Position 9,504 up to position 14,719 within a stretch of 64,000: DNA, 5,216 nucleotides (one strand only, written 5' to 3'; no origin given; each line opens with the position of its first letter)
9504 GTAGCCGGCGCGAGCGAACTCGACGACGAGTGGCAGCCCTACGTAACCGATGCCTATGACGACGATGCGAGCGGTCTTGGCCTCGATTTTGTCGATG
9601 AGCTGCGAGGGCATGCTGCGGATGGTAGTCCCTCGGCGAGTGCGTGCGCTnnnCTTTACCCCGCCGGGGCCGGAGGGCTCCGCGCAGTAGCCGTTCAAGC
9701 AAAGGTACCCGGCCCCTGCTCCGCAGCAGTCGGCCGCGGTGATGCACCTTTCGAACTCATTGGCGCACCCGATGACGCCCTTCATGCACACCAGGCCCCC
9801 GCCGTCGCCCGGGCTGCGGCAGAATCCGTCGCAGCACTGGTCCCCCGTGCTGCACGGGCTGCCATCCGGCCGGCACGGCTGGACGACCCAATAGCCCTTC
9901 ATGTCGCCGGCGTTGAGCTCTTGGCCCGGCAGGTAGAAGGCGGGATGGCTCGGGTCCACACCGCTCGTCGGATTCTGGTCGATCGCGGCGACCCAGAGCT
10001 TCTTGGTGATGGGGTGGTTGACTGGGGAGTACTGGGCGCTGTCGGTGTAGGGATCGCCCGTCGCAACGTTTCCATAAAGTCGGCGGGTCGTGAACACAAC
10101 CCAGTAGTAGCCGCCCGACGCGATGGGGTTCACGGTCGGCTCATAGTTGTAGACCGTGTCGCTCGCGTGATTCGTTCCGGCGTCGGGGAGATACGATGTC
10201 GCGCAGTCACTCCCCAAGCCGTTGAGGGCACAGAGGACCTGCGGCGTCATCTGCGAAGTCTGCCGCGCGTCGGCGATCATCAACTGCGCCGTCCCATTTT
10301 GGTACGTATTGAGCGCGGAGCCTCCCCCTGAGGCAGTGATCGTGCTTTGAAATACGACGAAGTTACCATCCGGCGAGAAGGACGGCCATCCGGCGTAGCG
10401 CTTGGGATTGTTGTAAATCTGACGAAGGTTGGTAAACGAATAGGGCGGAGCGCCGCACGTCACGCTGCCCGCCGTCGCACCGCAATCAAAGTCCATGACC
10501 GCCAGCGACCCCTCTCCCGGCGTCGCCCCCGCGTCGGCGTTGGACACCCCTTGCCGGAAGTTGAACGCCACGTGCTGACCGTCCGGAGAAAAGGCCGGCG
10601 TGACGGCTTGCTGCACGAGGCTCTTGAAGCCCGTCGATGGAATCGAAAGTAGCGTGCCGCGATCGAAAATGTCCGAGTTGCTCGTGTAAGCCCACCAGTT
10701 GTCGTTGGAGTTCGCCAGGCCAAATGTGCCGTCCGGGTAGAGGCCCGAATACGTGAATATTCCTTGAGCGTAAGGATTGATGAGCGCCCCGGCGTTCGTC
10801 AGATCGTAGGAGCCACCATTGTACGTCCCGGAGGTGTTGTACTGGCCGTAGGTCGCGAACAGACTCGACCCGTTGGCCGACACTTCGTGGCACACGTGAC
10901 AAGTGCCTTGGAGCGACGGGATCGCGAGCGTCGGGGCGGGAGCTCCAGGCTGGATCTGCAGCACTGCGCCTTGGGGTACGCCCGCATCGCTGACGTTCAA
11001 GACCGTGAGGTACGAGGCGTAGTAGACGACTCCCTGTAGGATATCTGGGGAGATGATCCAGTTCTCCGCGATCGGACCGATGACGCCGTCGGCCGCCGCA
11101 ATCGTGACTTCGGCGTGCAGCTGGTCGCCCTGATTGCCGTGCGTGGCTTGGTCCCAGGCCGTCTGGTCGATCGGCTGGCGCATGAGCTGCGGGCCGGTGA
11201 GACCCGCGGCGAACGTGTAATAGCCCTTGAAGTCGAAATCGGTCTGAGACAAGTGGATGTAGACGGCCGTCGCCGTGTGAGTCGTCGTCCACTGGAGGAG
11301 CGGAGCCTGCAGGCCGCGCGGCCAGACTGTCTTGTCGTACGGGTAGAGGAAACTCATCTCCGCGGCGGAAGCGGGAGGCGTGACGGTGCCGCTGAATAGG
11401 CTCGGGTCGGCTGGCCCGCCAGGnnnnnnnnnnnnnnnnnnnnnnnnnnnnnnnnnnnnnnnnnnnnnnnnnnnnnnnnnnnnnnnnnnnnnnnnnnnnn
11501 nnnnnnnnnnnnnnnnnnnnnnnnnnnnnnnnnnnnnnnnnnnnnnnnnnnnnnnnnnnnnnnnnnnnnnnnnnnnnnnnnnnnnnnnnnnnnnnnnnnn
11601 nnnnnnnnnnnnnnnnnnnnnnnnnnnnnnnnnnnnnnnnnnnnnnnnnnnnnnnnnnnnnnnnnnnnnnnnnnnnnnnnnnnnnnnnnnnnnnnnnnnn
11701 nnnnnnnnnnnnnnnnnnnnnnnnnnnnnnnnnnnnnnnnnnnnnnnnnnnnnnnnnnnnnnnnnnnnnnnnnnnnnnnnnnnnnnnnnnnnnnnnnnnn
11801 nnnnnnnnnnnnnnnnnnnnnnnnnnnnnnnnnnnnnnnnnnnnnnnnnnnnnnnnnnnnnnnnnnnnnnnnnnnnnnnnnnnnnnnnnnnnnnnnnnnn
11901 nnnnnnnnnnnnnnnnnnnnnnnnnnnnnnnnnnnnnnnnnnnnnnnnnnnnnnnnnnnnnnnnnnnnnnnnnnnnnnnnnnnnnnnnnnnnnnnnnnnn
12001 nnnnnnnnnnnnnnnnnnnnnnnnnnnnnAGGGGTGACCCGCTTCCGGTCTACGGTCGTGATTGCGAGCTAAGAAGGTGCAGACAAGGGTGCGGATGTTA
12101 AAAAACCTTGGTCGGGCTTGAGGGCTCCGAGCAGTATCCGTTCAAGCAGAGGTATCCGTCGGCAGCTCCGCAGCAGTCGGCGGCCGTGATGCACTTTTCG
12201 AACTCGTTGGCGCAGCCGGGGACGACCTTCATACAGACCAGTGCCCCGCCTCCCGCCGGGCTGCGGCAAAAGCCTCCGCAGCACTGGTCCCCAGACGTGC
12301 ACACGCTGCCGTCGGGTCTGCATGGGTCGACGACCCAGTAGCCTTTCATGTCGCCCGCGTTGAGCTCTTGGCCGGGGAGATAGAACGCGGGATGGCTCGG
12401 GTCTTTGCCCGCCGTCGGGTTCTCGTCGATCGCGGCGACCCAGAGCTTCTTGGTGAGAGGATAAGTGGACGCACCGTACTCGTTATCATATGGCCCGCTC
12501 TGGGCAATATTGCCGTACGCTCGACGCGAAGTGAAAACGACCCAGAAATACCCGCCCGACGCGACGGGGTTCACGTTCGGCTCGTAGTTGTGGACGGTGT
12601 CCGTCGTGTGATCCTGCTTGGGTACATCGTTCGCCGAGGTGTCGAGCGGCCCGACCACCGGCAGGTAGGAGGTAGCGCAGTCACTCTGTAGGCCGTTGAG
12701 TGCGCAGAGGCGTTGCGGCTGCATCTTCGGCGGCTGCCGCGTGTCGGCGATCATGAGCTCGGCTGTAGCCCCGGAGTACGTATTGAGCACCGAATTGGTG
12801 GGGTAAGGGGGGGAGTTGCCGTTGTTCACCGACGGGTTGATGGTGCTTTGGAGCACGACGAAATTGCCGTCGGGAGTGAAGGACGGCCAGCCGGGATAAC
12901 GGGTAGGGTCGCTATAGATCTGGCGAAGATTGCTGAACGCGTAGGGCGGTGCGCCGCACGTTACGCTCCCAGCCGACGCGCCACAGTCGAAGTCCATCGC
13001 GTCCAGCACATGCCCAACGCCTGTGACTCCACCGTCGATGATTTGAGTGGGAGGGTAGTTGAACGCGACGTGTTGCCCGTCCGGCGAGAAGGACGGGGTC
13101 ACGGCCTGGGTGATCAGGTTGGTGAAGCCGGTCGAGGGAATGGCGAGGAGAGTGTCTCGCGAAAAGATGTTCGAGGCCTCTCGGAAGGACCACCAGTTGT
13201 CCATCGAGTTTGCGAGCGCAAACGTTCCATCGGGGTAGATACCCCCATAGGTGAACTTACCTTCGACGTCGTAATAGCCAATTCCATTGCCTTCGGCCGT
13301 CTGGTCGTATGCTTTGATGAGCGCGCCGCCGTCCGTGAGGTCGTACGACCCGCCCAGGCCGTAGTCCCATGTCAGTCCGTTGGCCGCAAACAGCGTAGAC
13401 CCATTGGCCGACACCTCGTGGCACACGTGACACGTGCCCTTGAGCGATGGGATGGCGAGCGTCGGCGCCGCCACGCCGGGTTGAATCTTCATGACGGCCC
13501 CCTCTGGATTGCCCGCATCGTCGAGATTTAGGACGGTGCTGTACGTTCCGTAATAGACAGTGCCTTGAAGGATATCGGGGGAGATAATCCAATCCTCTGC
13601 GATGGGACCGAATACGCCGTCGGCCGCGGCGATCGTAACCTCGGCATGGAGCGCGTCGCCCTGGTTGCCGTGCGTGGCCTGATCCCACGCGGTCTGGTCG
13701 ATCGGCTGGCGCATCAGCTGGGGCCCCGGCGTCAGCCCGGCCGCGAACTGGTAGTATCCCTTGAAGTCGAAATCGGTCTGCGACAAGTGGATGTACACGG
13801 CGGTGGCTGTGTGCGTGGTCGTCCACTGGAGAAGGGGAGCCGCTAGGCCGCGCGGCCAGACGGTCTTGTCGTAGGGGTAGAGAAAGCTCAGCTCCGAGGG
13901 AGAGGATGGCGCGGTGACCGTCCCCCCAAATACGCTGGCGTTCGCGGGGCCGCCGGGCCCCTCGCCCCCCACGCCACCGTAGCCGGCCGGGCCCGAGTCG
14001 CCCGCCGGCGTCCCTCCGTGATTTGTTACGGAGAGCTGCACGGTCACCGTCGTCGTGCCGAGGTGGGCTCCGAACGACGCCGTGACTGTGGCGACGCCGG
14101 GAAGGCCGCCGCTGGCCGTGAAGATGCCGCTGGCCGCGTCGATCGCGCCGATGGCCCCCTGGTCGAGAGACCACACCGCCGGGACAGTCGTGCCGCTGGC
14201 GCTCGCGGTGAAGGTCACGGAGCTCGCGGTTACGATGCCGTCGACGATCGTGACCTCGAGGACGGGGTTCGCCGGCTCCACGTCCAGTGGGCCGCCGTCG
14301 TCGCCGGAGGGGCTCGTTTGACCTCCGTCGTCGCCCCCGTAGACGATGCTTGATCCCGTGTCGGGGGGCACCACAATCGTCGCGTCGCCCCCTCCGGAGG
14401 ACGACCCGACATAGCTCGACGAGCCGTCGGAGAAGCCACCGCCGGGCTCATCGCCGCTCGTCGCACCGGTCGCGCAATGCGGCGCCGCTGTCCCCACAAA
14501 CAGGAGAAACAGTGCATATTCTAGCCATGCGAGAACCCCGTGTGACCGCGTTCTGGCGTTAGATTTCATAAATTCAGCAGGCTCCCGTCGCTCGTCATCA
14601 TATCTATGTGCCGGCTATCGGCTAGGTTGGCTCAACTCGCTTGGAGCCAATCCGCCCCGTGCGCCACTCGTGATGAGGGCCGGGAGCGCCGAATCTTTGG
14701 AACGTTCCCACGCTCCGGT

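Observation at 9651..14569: Tandem paralogous lipoproteins with an unusual domain mix (Big_2 Ig-like, conserved CXXCH, PD40-like propeller motifs, double knottin tail)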

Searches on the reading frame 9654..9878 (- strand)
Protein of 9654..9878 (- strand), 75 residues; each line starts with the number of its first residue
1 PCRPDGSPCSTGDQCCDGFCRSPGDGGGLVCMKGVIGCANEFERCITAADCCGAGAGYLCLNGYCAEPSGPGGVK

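Call 52: search_protein_families(library=pfam, proteins=[window:9654-9878:-], max_evalue=10)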
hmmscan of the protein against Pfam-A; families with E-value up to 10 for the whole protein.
seq(75 aa): 4 families
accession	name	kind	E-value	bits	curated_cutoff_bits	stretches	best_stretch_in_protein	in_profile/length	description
PF17557.7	Conotoxin_I2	-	0.0098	16.4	27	2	2-20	1-19/38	I2-superfamily conotoxins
PF04706.18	Dickkopf_N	-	0.11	13.3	25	2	19-66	13-51/51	Dickkopf N-terminal cysteine-rich region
PF08088.17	Toxin_19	-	0.18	12.4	23.2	2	1-20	4-21/40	Conotoxin I-superfamily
PF02950.22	Conotoxin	-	1.5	10.2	25.1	1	2-21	50-70/75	Conotoxin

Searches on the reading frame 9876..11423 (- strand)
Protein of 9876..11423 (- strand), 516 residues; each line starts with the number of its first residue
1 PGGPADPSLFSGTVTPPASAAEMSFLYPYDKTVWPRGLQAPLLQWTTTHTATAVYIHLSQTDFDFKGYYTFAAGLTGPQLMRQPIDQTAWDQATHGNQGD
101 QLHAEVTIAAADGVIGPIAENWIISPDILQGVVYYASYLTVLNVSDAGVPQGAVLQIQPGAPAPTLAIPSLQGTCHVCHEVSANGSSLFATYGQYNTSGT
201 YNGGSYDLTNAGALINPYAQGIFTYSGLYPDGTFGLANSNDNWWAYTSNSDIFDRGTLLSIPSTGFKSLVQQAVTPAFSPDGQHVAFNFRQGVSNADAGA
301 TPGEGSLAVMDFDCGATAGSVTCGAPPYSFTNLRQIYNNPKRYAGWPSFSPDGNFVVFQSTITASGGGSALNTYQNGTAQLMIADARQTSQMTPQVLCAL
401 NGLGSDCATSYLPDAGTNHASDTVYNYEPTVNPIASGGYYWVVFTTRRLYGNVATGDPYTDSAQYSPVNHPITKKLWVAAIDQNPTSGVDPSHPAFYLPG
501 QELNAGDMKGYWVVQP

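Call 38: predict_structure(alignment_id=A3)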
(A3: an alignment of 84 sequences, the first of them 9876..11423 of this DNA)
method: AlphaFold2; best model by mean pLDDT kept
length: 516 residues; sequences in the alignment: 84
mean_pLDDT: 90.4   pTM: 0.91
mean pLDDT of the five models: 90.4, 89.8, 88.9, 88.3, 88.2
residues with pLDDT >= 90: 379; 70-90: 102; 50-70: 25; < 50: 10
segments of 3 or more residues with pLDDT < 50: 461-463, 467-471
pLDDT, mean of each block of 10 residues (from residue 1): 88 95 92 93 92 96 95 78 92 87 97 96 93 91 88 92 95 91 95 62 93 93 94 96 89 97 97 97 98 91 97 96 98 97 97 97 92 89 95 96 95 76 90 93 88 64 48 81 95 94 83 88
secondary structure, 60 per line:
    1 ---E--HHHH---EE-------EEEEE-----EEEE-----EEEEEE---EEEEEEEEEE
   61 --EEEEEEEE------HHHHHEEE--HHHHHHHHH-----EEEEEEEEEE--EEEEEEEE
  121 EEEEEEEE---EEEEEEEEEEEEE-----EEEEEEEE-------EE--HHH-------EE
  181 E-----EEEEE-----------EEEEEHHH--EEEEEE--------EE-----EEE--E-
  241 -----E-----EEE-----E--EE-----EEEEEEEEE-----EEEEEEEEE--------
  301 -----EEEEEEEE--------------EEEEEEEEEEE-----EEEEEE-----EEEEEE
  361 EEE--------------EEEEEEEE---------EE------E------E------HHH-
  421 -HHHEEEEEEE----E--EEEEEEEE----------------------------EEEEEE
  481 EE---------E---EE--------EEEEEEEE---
elements in order: H7-10 E23-27 E33-36 E42-47 E51-60 E63-70 H77-81 E82-84 H87-95 E101-110 E113-128 E132-144 E150-157 E179-181 E187-191 E203-207 E213-218 E234-236 E252-254 E270-278 E284-292 E306-313 E328-338 E344-349 E355-363 E378-385 E425-431 E439-446 E475-482 E506-513

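Call 41: fold_search(model_id=the predicted structure, library=pdb)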
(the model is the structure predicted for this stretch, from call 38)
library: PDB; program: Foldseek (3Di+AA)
matches with E <= 10: 1713; with E <= 0.001: 87
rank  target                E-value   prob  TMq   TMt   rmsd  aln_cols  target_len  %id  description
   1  9bfp_A                5.4e-08  1.00  0.24  0.13  25.5       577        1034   10  Cryo-EM structure of Sevenless extracellular domain (monomer) (released 2025-01-29)
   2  10ft_A                2.8e-07  1.00  0.27  0.25  25.0       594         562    7  Cryo-EM structure of receptor tyrosine kinase ROS1 in complex with NELL2 (released 2026-02-25)
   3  8z75_A                1.6e-06  1.00  0.33  0.36  12.5       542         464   10  The structure of non-activated thiocyanate dehydrogenase from Pelomicrobium methylotrophicum (pmTcDH) (released 2024-05-08)
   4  9pwq_A                2.0e-06  1.00  0.29  0.11  41.4       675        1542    9  Cryo-EM structure of receptor tyrosine kinase ROS1 extracellular domain in complex with NELL2 (released 2026-02-25)
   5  9oyz_B                2.3e-06  1.00  0.26  0.15  24.6       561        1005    6  Cryo-EM structure of chicken ROS1 in apo-state. Cryo-EM refinement is focused on the "head" region of chicken ROS1. (released 2026-02-25)
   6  9ozc_A                3.7e-06  0.99  0.23  0.09  24.7       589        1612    6  Cryo-EM structure of 1:2:1 ROS1/NEL/NICOL holo-complex, conformation 1. (released 2026-02-25)
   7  10gh_A                5.4e-06  1.00  0.26  0.15  24.3       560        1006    7  Cryo-EM structure of Receptor Tyrosine Kinase ROS1 in complex with Fab-RX5 (released 2026-02-25)
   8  8okv_A                7.1e-06  1.00  0.29  0.41  10.6       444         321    9  lipoprotein BT2095 from Bacteroides thetaiotamicron bound to cyanocobalamin CnCbl (released 2023-09-20)
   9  4m8r_A                7.1e-06  0.99  0.22  0.26  20.6       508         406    7  Crystal structure of a DUF4784 family protein (BACCAC_01631) from Bacteroides caccae ATCC 43185 at 2.50 A resolution (released 2013-10-09)
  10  9bfq_A                7.9e-06  1.00  0.40  0.23  10.4       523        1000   10  Cryo-EM structure of Sevenless in complex with Bride of Sevenless (released 2025-01-29)
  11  9oz6_B                8.8e-06  1.00  0.32  0.18  23.6       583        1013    7  Cryo-EM structure of 1:1 chicken ROS1 and chicken NEL complex. (released 2026-02-25)
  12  9bfu_A                9.8e-06  0.92  0.21  0.09  31.5       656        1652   10  Cryo-EM structure of Sevenless extracellular domain (composite map of the dimer, pH 4.6) (released 2025-01-29)
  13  3eq7                  1.2e-05  1.00  0.32  0.25  10.8       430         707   10  Prolyl oligopeptidase complexed with R-Pro-(decarboxy-Pro)-Type inhibitors (released 2009-08-25)
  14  3eq8                  1.7e-05  1.00  0.34  0.26   8.6       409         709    8  Prolyl oligopeptidase complexed with R-Pro-(decarboxy-Pro)-Type inhibitors (released 2009-08-25)
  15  4ax4                  1.7e-05  1.00  0.30  0.23  14.4       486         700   11  PROLYL OLIGOPEPTIDASE FROM PORCINE BRAIN, H680A MUTANT (released 2012-09-26)
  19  8bmz_A                3.4e-05  0.99  0.21  0.28  15.3       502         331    9  Bacteroides thetaiotaomicron surface lipoprotein BT1954 bound to adenosylcobalamin (released 2023-08-16)
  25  5f75_B                5.8e-05  1.00  0.37  0.40  10.0       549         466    9  Thiocyanate dehydrogenase from Thioalkalivibrio paradoxus (released 2016-12-14)
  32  8okv_C                9.4e-05  1.00  0.29  0.40  10.5       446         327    9  lipoprotein BT2095 from Bacteroides thetaiotamicron bound to cyanocobalamin CnCbl (released 2023-09-20)
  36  8bn0                  1.1e-04  0.96  0.20  0.26  15.1       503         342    8  Bacteroides thetaiotaomicron surface protein BT1954 bound to (released 2023-08-16)
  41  6g5m_B                1.4e-04  1.00  0.36  0.39  10.4       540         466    9  The structure of thiocyanate dehydrogenase from Thioalkalivibrio paradoxus complex with CU(I) ions. (released 2019-04-10)
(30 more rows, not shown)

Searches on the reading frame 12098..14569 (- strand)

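Call 4: search_protein_families(library=pfam, proteins=[window:12098-14569:-], max_evalue=1)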
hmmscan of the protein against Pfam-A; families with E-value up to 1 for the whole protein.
window:12098-14569:- (823 aa): 1 family
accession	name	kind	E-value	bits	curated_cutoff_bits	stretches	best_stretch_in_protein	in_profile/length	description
PF07676.18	PD40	-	0.00069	19.9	20.9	1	491-504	13-26/38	WD40-like Beta Propeller Repeat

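Call 5: search_protein_families(library=ncbifam, proteins=[window:12098-14569:-], max_evalue=1)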
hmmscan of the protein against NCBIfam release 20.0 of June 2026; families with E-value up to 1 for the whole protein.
window:12098-14569:- (823 aa): 0 families
